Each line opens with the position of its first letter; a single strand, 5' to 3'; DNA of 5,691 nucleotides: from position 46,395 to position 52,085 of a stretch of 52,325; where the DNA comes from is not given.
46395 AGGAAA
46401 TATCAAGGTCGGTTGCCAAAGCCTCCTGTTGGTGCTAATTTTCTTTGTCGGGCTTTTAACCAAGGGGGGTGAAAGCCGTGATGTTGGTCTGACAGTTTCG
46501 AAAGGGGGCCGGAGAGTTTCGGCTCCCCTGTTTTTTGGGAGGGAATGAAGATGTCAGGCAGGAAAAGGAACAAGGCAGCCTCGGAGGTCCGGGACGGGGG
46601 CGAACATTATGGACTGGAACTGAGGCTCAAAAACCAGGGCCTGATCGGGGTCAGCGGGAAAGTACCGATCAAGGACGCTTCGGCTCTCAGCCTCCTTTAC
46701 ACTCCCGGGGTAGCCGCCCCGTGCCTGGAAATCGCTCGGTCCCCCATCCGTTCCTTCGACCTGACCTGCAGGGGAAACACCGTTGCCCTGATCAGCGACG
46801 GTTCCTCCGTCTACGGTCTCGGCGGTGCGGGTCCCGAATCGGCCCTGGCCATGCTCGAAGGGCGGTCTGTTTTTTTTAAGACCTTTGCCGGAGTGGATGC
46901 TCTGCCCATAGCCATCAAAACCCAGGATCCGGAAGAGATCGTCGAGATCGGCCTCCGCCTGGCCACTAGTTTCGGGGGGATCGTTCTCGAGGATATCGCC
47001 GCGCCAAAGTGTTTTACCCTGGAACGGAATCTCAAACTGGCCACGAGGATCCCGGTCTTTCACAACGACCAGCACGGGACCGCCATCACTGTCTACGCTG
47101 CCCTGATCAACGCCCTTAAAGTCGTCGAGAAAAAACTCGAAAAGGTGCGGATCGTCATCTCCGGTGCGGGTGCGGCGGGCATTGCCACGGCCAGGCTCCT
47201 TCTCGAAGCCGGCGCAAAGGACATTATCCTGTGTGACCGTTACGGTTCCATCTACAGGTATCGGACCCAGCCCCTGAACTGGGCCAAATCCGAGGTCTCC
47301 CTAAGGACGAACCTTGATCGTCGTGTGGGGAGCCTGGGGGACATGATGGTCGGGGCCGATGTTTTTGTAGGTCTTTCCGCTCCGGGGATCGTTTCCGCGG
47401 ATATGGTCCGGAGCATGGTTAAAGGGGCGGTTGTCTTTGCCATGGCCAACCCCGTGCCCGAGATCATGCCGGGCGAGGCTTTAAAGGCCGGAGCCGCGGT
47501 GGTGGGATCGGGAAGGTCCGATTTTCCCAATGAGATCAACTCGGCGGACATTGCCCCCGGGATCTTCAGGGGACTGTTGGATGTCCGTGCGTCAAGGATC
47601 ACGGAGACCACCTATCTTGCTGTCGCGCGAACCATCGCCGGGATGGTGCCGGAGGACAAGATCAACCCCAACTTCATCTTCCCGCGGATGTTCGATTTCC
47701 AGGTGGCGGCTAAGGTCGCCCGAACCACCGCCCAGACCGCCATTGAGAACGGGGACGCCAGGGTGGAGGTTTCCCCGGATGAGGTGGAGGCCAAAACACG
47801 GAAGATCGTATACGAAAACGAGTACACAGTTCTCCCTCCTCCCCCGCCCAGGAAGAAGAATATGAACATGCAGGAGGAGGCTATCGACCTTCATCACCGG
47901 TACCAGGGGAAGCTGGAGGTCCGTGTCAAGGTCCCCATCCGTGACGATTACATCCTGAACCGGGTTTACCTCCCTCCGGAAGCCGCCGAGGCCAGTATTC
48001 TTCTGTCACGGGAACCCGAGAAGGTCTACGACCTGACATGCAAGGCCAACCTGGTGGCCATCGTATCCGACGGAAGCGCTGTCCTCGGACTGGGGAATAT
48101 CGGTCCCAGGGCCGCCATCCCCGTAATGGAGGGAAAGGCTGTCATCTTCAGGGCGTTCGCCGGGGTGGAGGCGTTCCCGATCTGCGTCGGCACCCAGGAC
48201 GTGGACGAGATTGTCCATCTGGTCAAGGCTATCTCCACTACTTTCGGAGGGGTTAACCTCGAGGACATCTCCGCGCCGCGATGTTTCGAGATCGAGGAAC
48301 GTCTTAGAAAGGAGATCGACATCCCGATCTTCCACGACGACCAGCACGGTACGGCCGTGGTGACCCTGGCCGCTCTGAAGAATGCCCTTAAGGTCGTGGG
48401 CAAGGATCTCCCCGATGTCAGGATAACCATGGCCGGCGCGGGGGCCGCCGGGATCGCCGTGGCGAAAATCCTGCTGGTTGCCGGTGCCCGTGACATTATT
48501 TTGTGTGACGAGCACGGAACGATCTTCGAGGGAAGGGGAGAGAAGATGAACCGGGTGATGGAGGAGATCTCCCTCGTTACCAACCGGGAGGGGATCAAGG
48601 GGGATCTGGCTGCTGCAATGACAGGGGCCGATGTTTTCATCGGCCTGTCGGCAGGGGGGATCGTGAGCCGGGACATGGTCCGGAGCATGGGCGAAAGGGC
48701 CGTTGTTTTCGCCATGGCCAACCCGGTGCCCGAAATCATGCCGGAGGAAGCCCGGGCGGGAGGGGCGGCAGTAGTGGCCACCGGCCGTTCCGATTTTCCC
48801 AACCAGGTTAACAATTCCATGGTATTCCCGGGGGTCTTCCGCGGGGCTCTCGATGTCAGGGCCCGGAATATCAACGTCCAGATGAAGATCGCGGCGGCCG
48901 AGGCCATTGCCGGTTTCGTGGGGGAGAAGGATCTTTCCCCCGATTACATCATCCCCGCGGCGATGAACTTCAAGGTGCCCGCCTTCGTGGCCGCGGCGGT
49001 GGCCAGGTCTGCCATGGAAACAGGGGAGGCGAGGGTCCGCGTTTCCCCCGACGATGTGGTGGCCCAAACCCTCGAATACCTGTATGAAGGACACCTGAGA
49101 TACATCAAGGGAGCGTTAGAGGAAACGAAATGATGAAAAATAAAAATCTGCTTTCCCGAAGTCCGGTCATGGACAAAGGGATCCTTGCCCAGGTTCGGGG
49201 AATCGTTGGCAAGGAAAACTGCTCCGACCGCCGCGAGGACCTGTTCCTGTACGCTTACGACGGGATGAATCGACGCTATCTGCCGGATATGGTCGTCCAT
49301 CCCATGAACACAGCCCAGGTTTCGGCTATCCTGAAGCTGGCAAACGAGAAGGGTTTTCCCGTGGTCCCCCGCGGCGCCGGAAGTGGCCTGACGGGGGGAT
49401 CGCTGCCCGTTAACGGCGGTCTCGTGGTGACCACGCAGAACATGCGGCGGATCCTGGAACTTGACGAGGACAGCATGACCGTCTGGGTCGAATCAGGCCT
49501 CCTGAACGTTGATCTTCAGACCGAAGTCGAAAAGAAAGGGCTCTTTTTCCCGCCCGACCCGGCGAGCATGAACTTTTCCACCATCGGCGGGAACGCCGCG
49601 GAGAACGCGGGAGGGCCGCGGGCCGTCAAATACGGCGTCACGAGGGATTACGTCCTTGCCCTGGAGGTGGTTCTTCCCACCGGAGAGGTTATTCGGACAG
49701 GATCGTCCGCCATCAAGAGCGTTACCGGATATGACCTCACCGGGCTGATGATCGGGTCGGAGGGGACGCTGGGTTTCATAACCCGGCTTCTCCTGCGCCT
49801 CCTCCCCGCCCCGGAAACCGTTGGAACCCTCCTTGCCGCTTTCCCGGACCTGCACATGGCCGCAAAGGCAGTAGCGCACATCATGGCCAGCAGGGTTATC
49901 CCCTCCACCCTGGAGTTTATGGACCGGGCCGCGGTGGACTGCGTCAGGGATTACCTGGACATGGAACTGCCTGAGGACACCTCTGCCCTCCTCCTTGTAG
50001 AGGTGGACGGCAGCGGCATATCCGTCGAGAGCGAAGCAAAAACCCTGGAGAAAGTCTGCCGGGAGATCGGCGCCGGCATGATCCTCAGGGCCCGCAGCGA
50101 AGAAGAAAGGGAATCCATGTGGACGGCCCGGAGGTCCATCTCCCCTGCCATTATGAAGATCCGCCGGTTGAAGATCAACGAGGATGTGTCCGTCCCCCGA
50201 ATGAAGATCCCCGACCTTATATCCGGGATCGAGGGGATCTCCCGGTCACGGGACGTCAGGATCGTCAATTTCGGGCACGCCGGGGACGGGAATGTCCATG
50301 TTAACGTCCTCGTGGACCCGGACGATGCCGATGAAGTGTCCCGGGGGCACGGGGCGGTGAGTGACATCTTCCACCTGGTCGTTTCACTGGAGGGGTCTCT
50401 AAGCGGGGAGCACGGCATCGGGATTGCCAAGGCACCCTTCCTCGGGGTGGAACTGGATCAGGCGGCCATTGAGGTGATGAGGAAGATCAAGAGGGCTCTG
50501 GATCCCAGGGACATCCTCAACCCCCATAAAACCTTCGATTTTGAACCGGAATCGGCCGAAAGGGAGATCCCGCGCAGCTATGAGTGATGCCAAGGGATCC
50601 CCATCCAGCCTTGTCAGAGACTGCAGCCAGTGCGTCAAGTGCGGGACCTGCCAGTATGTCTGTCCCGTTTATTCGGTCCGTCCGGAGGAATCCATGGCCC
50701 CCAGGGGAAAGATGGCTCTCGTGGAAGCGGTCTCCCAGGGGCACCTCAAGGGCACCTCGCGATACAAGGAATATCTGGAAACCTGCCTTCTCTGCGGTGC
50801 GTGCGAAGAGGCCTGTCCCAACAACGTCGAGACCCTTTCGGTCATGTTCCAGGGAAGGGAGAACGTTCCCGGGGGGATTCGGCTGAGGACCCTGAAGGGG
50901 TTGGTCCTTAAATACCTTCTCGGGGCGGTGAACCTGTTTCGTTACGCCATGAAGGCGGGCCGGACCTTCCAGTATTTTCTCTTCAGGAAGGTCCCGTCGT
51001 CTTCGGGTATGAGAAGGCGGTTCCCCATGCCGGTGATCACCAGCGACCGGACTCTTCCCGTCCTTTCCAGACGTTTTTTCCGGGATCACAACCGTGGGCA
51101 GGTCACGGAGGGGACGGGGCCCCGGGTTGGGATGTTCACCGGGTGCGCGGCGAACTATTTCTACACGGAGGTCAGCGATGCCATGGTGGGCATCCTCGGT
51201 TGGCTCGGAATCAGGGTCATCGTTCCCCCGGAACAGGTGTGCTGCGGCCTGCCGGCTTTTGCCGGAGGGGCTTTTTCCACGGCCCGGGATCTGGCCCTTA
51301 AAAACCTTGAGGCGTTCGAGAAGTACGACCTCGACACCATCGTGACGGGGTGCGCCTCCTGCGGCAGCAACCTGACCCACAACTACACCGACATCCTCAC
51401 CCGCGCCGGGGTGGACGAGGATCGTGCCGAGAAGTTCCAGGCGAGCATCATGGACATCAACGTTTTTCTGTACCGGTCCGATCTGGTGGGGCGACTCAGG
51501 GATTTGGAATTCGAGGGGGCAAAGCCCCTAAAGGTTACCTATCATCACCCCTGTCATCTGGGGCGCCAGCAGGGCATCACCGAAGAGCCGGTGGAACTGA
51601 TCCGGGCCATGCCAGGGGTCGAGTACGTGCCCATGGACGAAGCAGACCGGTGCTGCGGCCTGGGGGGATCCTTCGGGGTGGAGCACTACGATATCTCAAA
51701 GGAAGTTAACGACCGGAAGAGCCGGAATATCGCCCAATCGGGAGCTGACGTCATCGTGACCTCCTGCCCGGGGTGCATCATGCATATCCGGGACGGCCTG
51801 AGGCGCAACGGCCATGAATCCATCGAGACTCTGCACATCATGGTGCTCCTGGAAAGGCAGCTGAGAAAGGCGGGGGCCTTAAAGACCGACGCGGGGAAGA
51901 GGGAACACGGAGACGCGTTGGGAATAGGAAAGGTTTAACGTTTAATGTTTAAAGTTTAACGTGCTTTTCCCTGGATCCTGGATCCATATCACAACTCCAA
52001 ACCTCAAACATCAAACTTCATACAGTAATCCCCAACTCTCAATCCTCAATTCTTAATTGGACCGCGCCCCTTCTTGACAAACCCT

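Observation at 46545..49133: Single-chain double malic enzyme with reciprocally degenerate active-site halves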

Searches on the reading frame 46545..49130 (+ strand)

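Call 4: search_protein_families(library=pfam, proteins=[window:46545-49130:+], max_evalue=0.01)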
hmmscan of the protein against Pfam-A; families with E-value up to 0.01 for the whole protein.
window:46545-49130:+ (862 aa): 8 families
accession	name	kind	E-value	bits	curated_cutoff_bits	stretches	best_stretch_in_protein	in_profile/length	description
PF00390.24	malic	-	5.7e-39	134.3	23.1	2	501-588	66-182/182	Malic enzyme, N-terminal domain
PF03949.21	Malic_M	-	1.4e-34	120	23.5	2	602-823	3-257/258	Malic enzyme, NAD binding domain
PF00208.27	ELFV_dehydrog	-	7.8e-11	42.6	23.4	2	177-238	8-70/241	Glutamate/Leucine/Phenylalanine/Valine dehydrogenase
PF00899.27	ThiF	-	4.2e-08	33.1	28.1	1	195-232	15-52/238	ThiF family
PF01262.27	AlaDh_PNT_C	-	1.3e-06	28.4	23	1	199-301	27-129/214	Alanine dehydrogenase/PNT, C-terminal domain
PF01488.26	Shikimate_DH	-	0.001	19.6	24.3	0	194-232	7-44/138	Shikimate / quinate 5-dehydrogenase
PF01494.25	FAD_binding_3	-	0.0012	18.6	22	0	201-234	2-34/349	FAD binding domain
PF02826.25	2-Hacid_dh_C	-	0.0081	16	25.1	0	189-235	25-70/178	D-isomer specific 2-hydroxyacid dehydrogenase, NAD binding domain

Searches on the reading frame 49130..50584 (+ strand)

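Call 4: search_protein_families(library=pfam, proteins=[window:49130-50584:+], max_evalue=0.01)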
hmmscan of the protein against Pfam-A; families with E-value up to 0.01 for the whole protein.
window:49130-50584:+ (485 aa): 2 families
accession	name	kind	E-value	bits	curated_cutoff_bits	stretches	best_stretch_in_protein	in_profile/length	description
PF02913.24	FAD-oxidase_C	-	2.5e-69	234.2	21.2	1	228-467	2-247/248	FAD linked oxidases, C-terminal domain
PF01565.28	FAD_binding_4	-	8.9e-44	149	26.4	1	52-191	1-139/139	FAD binding domain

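Call 17: search_protein_families(library=ncbifam, proteins=[window:49130-50584:+], max_evalue=0.00001)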
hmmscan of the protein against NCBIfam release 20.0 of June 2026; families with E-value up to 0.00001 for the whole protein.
window:49130-50584:+ (485 aa): 9 families
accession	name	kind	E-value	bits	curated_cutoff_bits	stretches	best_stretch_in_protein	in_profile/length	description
TIGR00387.1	glcD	equivalog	2.3e-145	484.6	567.9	1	55-467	1-413/413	glycolate oxidase subunit GlcD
NF008408.0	PRK11230.1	equivalog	8e-101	338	897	1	16-468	19-471/499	glycolate oxidase subunit GlcD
NF049975.1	2HglutDHaseYdiJ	equivalog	2.6e-43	148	1350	2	46-194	46-196/1018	D-2-hydroxyglutarate dehydrogenase YdiJ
NF008439.0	PRK11282.1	equivalog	6.7e-26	91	284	1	62-249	9-194/358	glycolate oxidase subunit GlcE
NF041227.1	BagG_FevA2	exception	1.5e-10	40.3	850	1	34-235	26-218/455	bagremycin/ferroverdin biosynthesis FAD-dependent oxygenase BagG/FevA2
NF053785.1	DcplphribOxDprE1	equivalog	4.9e-08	32.6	500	1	56-208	19-174/449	decaprenylphosphoryl-beta-D-ribose oxidase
TIGR01678.1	FAD_lactone_ox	subfamily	6.5e-08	31.9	396.8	1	52-228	15-182/438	sugar 1,4-lactone oxidase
TIGR01677.1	pln_FAD_oxido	subfamily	1.4e-06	27.1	383.1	1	96-223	81-210/560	FAD-dependent oxidoreductase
TIGR01679.1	bact_FAD_ox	subfamily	7.3e-06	25.1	292.25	0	51-195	11-148/419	FAD-linked oxidoreductase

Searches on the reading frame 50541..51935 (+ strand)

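Call 4: search_protein_families(library=pfam, proteins=[window:50541-51935:+], max_evalue=0.01)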
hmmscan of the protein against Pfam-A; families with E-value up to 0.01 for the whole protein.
window:50541-51935:+ (465 aa): 10 families
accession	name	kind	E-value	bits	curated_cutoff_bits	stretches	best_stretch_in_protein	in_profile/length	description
PF02754.22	CCG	-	1.9e-37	127.6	20.6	2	332-417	1-85/85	Cysteine-rich domain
PF13183.11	Fer4_8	-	2.1e-12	47.8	27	1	29-96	3-68/68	4Fe-4S dicluster domain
PF13534.11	Fer4_17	-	6.7e-09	36.6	22.2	1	30-96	1-60/61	4Fe-4S dicluster domain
PF12838.12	Fer4_7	-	1.8e-08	35.2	27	1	30-96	1-52/52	4Fe-4S dicluster domain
PF13187.11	Fer4_9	-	4.8e-07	30.1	27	1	30-95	1-50/52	4Fe-4S dicluster domain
PF13484.11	Fer4_16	-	2.2e-06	28.8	30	1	30-95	1-66/66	4Fe-4S double cluster binding domain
PF00037.32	Fer4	-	2.1e-05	24.6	21.1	1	80-96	6-22/24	4Fe-4S binding domain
PF12797.12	Fer4_2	-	0.00019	21.6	24.5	2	79-93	7-21/22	4Fe-4S binding domain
PF13237.11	Fer4_10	-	0.00054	20.3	25.5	1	25-93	3-53/53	4Fe-4S dicluster domain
PF12837.12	Fer4_6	-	0.0086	16.4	25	0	80-96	7-23/24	4Fe-4S binding domain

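Call 17: search_protein_families(library=ncbifam, proteins=[window:50541-51935:+], max_evalue=0.00001)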
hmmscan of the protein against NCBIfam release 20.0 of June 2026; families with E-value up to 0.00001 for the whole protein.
window:50541-51935:+ (465 aa): 18 families
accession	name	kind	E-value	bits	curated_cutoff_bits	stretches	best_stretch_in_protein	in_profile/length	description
NF045670.1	quin_L_LdhH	equivalog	8e-89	298.8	800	1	25-437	300-705/706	L-lactate dehydrogenase (quinone) large subunit LdhH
NF004898.0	PRK06259.1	equivalog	3.4e-66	223.8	385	1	165-439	233-486/488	fumarate reductase (CoM/CoB) subunit TfrB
NF008369.0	PRK11168.1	equivalog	2.9e-58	197.7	278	1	27-440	9-398/401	anaerobic glycerol-3-phosphate dehydrogenase subunit C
NF008434.0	PRK11274.1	equivalog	2e-45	155.4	333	1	29-431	23-403/409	glycolate oxidase subunit GlcF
TIGR03379.1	glycerol3P_GlpC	equivalog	1.1e-42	146.2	279.9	1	29-421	5-382/397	anaerobic glycerol-3-phosphate dehydrogenase subunit GlpC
TIGR03288.1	CoB_CoM_SS_B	equivalog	3.6e-15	56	345.15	1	197-419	3-240/290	CoB--CoM heterodisulfide reductase subunit B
TIGR00273.1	TIGR00273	equivalog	2e-11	43.4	444.8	1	26-143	290-409/432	LutB/LldF family L-lactate oxidation iron-sulfur protein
NF045663.1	diclust_near_Sec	equivalog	5.1e-11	41.4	530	1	234-437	459-632/759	pyridine nucleotide-disulfide oxidoreductase/dicluster-binding protein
TIGR00314.1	cdhA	equivalog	9.2e-08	30.3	781.3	1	21-107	391-464/784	CO dehydrogenase/acetyl-CoA synthase complex subunit alpha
NF045796.1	DsrK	equivalog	2.7e-07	29.6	400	0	247-382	245-378/453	sulfate reduction electron transfer complex DsrMKJOP subunit DsrK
NF058577.1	FdxA_fam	equivalog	3.4e-07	30.3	65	0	71-94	27-50/52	4Fe-4S ferredoxin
NF041780.1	hetero_SS_HdrB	equivalog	6.7e-07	28.9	450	0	330-416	157-251/304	ferredoxin:CoB-CoM heterodisulfide reductase subunit HdrB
NF045724.1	ferredox_TmcB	equivalog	6.7e-07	28.2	735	0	331-418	314-406/430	electron transfer complex ferredoxin TmcB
NF045711.1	sulf_resp_HmcF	equivalog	7e-07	28.4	750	1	328-418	331-427/457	sulfate respiration complex iron-sulfur protein HmcF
TIGR01971.1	NuoI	subfamily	2.9e-06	26.9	113.05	0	29-99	42-100/121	NADH-quinone oxidoreductase, chain I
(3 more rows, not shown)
